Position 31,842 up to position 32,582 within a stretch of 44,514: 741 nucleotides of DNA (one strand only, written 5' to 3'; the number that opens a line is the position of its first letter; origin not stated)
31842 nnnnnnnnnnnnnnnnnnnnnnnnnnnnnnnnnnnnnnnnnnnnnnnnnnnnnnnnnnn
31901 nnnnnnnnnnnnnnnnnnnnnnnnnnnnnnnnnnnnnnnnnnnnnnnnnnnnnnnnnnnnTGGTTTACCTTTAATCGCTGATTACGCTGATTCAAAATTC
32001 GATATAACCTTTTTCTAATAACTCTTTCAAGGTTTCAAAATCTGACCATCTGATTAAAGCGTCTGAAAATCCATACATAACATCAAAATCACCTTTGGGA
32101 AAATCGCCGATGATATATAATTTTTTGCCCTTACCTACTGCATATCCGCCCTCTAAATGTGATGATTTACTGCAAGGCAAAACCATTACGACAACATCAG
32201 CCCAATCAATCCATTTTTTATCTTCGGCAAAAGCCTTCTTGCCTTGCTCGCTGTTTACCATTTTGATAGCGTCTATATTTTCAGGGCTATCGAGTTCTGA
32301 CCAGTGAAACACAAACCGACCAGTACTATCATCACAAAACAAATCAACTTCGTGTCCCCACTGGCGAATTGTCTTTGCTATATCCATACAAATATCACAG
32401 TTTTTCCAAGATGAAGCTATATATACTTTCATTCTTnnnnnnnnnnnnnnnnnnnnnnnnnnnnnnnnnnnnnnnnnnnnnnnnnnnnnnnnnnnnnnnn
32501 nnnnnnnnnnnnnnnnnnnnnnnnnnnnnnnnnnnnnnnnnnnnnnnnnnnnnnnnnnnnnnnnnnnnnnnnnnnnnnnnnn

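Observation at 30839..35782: Translationally welded accessory cassette mixing DNA-modification, nuclease and two Cys-peptidase-fold genes (candidate anti-defence / takeover module)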

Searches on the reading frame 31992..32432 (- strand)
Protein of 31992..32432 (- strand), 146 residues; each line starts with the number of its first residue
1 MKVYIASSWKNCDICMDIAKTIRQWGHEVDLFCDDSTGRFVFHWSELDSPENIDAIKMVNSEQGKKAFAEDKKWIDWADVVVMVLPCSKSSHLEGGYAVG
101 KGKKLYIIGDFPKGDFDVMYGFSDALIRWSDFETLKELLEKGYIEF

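Call 5: search_protein_families(library=pfam, proteins=[window:31992-32432:-], max_evalue=0.1)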
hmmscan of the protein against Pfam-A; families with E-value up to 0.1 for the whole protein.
window:31992-32432:- (146 aa): 2 families
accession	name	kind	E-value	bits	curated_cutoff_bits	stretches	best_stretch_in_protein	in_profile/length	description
PF15891.11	Nuc_deoxyri_tr2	-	0.0016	19.2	30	1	57-107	47-100/105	Nucleoside 2-deoxyribosyltransferase like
PF05014.21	Nuc_deoxyrib_tr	-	0.0036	17.9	28.8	1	43-107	34-95/117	Nucleoside 2-deoxyribosyltransferase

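Call 6: search_protein_families(library=phrogs, proteins=[window:31992-32432:-], max_evalue=0.01)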
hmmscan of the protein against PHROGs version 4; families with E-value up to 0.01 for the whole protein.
window:31992-32432:- (146 aa): 1 family
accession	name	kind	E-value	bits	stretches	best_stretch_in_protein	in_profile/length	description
phrog_12607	-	DNA, RNA and nucleotide metabolism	9.5e-23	81.9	1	2-126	3-129/145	nucleoside deoxyribosyltransferase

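Call 26: search_dna_similar(query=window:31992-32432:-, collection=phages, mode=protein, max_rows=40, max_evalue=0.001)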
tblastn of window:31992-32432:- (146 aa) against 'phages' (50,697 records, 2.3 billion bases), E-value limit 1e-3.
Records with a match: 18; places in all: 18; records where one place covers at least 80% of the query: 3.
Best place of each record, by identity: <60% 18.
By first word of the organism name: Mycobacterium 14; Rhizobium 2; Nostoc 1; Paracoccus 1.
By host as written in the record: Mycobacterium smegmatis mc2 155 7; Mycobacterium smegmatis mc#155 4; Mycobacterium smegmatis mc2155 2; Rhizobium radiobacter P007 2; Nostoc sp. 1; Mycobacterium sp. 1; Paracoccus sp. 1.
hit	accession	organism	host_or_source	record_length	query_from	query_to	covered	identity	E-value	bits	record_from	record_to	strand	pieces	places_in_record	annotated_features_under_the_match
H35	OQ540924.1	Nostoc phage NMeng1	Nostoc sp.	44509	2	141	96%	33.3%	8e-11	64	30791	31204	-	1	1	N-deoxyribosyltransferase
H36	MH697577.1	Mycobacterium phage Amochick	Mycobacterium smegmatis mc2 155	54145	2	126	86%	37.3%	1e-15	78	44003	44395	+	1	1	64: hypothetical protein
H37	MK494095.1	Mycobacterium phage Daegal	Mycobacterium smegmatis mc#155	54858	2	126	86%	37.3%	1e-15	78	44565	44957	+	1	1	66: hypothetical protein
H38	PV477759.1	Mycobacterium phage JIND1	Mycobacterium sp.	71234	3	112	75%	33.9%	4e-12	68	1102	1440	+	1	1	nucleoside deoxyribosyltransferase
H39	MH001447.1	Mycobacterium phage Nilo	Mycobacterium smegmatis mc2 155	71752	3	112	75%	33.9%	4e-12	68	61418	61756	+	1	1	81: nucleoside deoxyribosyltransferase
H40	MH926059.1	Mycobacterium phage Riparian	Mycobacterium smegmatis mc2155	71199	3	112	75%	33.9%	7e-12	67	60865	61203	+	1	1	81: hypothetical protein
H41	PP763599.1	Mycobacterium phage MontyDev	Mycobacterium smegmatis mc2155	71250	3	112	75%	33.9%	7e-12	67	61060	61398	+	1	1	81: hypothetical protein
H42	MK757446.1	Mycobacterium phage Candle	Mycobacterium smegmatis mc#155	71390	3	112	75%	33.9%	7e-12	67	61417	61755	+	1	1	77: hypothetical protein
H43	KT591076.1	Mycobacterium phage Weiss13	Mycobacterium smegmatis mc2 155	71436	3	112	75%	33.9%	7e-12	67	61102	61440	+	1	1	hypothetical protein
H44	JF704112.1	Mycobacterium phage Send513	Mycobacterium smegmatis mc2 155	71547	3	112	75%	33.9%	7e-12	67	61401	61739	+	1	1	79: hypothetical protein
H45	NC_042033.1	Mycobacterium phage Send513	Mycobacterium smegmatis mc2 155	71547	3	112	75%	33.9%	7e-12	67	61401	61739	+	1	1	79: nucleoside deoxyribosyltransferase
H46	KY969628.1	Mycobacterium phage Zenon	Mycobacterium smegmatis mc#155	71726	3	112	75%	33.9%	7e-12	67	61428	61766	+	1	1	hypothetical protein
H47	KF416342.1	Mycobacterium phage Papyrus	Mycobacterium smegmatis mc2 155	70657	3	112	75%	33.9%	8e-12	67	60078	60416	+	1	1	78: hypothetical protein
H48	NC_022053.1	Mycobacterium phage Papyrus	Mycobacterium smegmatis mc2 155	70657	3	112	75%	33.9%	8e-12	67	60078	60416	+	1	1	78: nucleoside deoxyribosyltransferase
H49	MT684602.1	Mycobacterium phage Rope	Mycobacterium smegmatis mc#155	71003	3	112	75%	33.9%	9e-12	67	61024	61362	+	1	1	79: nucleoside deoxyribosyltransferase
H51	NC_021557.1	Rhizobium phage RR1-B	Rhizobium radiobacter P007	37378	2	108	73%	34.5%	1e-11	66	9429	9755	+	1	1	nucleoside deoxyribosyltransferase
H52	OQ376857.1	Paracoccus phage ParKuw1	Paracoccus sp.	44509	43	140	67%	27.6%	1e-4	46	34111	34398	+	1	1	nucleoside deoxyribosyltransferase | hypothetical protein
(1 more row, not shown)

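Call 29: get_annotated_region(hit=H35, flank=4000)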
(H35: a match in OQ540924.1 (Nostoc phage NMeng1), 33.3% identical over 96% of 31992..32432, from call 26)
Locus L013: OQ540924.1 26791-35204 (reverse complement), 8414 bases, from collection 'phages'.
description: Nostoc phage NMeng1, complete genome.
organism: Nostoc phage NMeng1 (NCBI taxid 3038219)
taxonomy: Viruses; Duplodnaviria; Heunggongvirae; Uroviricota; Caudoviricetes; Autographiviridae; Atuphduovirus
host: Nostoc sp.; source: lake water; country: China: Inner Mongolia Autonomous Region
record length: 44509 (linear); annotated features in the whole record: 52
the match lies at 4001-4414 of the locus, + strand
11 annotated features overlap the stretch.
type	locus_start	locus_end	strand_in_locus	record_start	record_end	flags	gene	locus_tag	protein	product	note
CDS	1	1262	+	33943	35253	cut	-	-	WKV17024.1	putative DNA helicase DnaB-like protein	-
CDS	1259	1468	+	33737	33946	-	-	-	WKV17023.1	hypothetical protein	-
CDS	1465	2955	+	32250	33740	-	-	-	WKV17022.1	DNA transfer protein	-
CDS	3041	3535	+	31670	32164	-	-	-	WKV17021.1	putative secreted protein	-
CDS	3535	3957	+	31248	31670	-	-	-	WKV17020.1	hypothetical protein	-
CDS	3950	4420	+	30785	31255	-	-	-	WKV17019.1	N-deoxyribosyltransferase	-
CDS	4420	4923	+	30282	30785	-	-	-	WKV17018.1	hypothetical protein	-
CDS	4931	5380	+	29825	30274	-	-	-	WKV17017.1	hypothetical protein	-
CDS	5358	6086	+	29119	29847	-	-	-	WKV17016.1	nucleotidyltransferase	-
CDS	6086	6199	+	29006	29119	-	-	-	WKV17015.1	hypothetical protein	-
CDS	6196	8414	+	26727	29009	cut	-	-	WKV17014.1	DNA polymerase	-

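Call 30: get_annotated_region(hit=H51, flank=4000)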
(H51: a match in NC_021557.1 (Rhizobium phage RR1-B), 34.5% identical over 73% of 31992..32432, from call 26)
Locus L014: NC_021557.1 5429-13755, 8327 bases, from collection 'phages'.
description: Rhizobium phage RR1-B genomic sequence.
organism: Rhizobium phage RR1-B (NCBI taxid 929834)
taxonomy: Viruses; Duplodnaviria; Heunggongvirae; Uroviricota; Caudoviricetes
host: Rhizobium radiobacter P007; source: -; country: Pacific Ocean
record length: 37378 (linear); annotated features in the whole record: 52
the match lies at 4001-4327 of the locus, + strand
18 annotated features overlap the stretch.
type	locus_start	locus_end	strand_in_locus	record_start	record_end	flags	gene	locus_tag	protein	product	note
CDS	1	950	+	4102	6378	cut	-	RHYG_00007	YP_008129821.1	transposase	-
CDS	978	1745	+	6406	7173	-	-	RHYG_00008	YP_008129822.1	DNA transposition protein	-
CDS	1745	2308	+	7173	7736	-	-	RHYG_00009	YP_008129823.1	transcriptional regulator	-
CDS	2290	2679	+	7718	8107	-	-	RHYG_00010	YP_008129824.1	MarR family transcriptional regulator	-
CDS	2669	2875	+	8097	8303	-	-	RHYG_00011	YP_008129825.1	hypothetical protein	-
CDS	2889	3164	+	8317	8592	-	-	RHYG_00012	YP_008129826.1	hypothetical protein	-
CDS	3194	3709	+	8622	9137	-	-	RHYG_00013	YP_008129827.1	host nuclease inhibitor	-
CDS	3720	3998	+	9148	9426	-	-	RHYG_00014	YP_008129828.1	hypothetical protein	-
CDS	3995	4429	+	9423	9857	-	-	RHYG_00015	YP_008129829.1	nucleoside deoxyribosyltransferase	-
CDS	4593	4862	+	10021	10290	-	-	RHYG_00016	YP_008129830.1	hypothetical protein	-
CDS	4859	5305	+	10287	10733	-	-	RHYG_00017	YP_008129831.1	regulatory protein GemA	-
CDS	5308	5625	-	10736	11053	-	-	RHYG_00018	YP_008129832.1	hypothetical protein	-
CDS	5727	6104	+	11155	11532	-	-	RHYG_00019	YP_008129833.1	late transcriptional activator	-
CDS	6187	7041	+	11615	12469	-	-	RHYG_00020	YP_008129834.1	hypothetical protein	-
CDS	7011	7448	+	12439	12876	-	-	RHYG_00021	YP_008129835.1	hypothetical protein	-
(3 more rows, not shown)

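Call 35: search_solved_structures(query=window:31992-32432:-, max_evalue=1, show_alignments=1)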
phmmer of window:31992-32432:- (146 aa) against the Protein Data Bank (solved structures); distinct sequences matched with E-value up to 1: 0.

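Call 78: search_protein_families(library=padloc, proteins=[window:31992-32432:-], max_evalue=0.01)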
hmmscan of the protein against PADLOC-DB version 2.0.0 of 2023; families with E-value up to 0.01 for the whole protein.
window:31992-32432:- (146 aa): 0 families

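Call 79: search_protein_families(library=ncbifam, proteins=[window:31992-32432:-], max_evalue=0.01)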
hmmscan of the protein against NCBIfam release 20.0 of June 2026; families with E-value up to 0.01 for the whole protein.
window:31992-32432:- (146 aa): 0 families

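Call 112: get_annotated_region(hit=H36, flank=3000)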
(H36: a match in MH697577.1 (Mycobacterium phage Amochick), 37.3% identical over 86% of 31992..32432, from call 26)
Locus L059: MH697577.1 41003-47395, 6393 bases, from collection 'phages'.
description: Mycobacterium phage Amochick, complete genome.
organism: Mycobacterium phage Amochick (NCBI taxid 2301540)
taxonomy: Viruses; Duplodnaviria; Heunggongvirae; Uroviricota; Caudoviricetes; Gilesvirus; Gilesvirus giles
host: Mycobacterium smegmatis mc2 155; source: soil; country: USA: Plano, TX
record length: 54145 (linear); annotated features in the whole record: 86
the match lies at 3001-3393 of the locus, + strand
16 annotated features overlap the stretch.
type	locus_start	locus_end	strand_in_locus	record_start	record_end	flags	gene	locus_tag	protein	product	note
CDS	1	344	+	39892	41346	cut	56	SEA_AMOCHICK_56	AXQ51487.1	RecT-like ssDNA binding protein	-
CDS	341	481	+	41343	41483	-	57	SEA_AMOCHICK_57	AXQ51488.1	hypothetical protein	-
CDS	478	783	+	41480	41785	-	58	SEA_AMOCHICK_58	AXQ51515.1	hypothetical protein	-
CDS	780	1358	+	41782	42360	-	59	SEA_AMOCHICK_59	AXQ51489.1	hypothetical protein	-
CDS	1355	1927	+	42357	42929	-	60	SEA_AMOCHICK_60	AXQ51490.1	hypothetical protein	-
CDS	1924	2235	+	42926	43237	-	61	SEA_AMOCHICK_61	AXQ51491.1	hypothetical protein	-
CDS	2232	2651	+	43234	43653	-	62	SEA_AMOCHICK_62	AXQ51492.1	hypothetical protein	-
CDS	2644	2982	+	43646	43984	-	63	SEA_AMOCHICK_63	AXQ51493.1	hypothetical protein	-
CDS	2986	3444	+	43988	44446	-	64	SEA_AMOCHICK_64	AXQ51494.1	hypothetical protein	-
CDS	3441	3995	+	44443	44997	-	65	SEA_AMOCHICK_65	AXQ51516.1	DnaQ-like exonuclease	DnaQ-like exonuclease (DNA polymerase III subunit)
CDS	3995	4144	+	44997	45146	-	66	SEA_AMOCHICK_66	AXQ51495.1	hypothetical protein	-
CDS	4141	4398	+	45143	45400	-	67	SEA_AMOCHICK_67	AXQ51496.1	hypothetical protein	-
CDS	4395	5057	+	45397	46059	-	68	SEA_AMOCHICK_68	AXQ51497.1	DNA methylase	-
CDS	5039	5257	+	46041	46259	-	69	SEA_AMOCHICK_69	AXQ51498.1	hypothetical protein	-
CDS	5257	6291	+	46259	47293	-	70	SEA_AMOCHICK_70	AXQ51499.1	hypothetical protein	-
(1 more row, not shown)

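Call 113: get_annotated_region(hit=H45, flank=3000)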
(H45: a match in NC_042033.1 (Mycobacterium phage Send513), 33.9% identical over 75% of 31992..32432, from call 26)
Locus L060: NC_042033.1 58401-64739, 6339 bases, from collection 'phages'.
description: Mycobacterium phage Send513, complete sequence.
organism: Mycobacterium phage Send513 (NCBI taxid 1034146)
taxonomy: Viruses; Duplodnaviria; Heunggongvirae; Uroviricota; Caudoviricetes; Papyrusvirus; Papyrusvirus send513
host: Mycobacterium smegmatis mc2 155; source: soil; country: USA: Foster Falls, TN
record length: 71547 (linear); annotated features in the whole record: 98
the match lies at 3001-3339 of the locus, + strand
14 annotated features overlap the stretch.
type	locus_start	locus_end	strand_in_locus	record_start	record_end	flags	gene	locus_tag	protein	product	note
CDS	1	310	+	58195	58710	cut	75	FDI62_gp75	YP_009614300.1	hypothetical protein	gp75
CDS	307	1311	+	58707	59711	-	76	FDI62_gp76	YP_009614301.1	thymidylate synthase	gp76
CDS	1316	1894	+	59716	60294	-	77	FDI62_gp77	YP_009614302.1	hypothetical protein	gp77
CDS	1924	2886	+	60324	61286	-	78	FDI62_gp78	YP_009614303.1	lipoprotein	gp78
CDS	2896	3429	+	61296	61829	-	79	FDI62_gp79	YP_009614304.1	nucleoside deoxyribosyltransferase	gp79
CDS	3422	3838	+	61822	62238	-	80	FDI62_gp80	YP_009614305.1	hypothetical protein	gp80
CDS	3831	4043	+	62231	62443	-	81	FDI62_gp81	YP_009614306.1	hypothetical protein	gp81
CDS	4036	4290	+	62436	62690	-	82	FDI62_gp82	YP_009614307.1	hypothetical protein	gp82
CDS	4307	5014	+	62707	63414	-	83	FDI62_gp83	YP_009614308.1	hypothetical protein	gp83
CDS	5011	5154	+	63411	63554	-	84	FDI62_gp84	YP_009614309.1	hypothetical protein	gp84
CDS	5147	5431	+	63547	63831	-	85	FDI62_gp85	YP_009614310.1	hypothetical protein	gp85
CDS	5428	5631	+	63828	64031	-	86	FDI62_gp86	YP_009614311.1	hypothetical protein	gp86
CDS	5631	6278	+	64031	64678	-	87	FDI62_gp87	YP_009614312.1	MazG-like pyrophosphatase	gp87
CDS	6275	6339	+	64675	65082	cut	88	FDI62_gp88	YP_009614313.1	endonuclease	gp88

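Call 114: get_annotated_region(hit=H52, flank=3000)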
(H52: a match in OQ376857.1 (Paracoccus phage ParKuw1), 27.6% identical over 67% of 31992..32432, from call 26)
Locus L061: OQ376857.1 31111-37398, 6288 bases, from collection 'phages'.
description: Paracoccus phage ParKuw1, complete genome.
organism: Paracoccus phage ParKuw1 (NCBI taxid 3032415)
taxonomy: Viruses; Duplodnaviria; Heunggongvirae; Uroviricota; Caudoviricetes; Autographiviridae
host: Paracoccus sp.; source: Kuwait City coastal water; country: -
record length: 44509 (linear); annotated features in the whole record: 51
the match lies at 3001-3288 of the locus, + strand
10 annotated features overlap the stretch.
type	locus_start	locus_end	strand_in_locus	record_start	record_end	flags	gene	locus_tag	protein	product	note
CDS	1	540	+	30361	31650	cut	-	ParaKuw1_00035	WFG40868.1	DnaB-like replicative helicase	-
CDS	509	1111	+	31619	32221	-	-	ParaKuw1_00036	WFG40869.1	hypothetical protein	-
CDS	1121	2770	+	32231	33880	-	-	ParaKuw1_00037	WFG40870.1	DNA transfer protein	-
CDS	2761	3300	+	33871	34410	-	-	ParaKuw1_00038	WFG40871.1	nucleoside deoxyribosyltransferase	-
CDS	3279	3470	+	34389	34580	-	-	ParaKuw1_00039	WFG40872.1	hypothetical protein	-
CDS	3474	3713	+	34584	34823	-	-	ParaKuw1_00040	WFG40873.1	kinase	-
CDS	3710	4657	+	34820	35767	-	-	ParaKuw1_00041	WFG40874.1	ATP-dependent DNA ligase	-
CDS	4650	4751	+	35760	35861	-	-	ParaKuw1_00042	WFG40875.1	hypothetical protein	-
CDS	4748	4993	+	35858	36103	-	-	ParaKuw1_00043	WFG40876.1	hypothetical protein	-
CDS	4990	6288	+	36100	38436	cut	-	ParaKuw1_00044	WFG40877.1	DNA polymerase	-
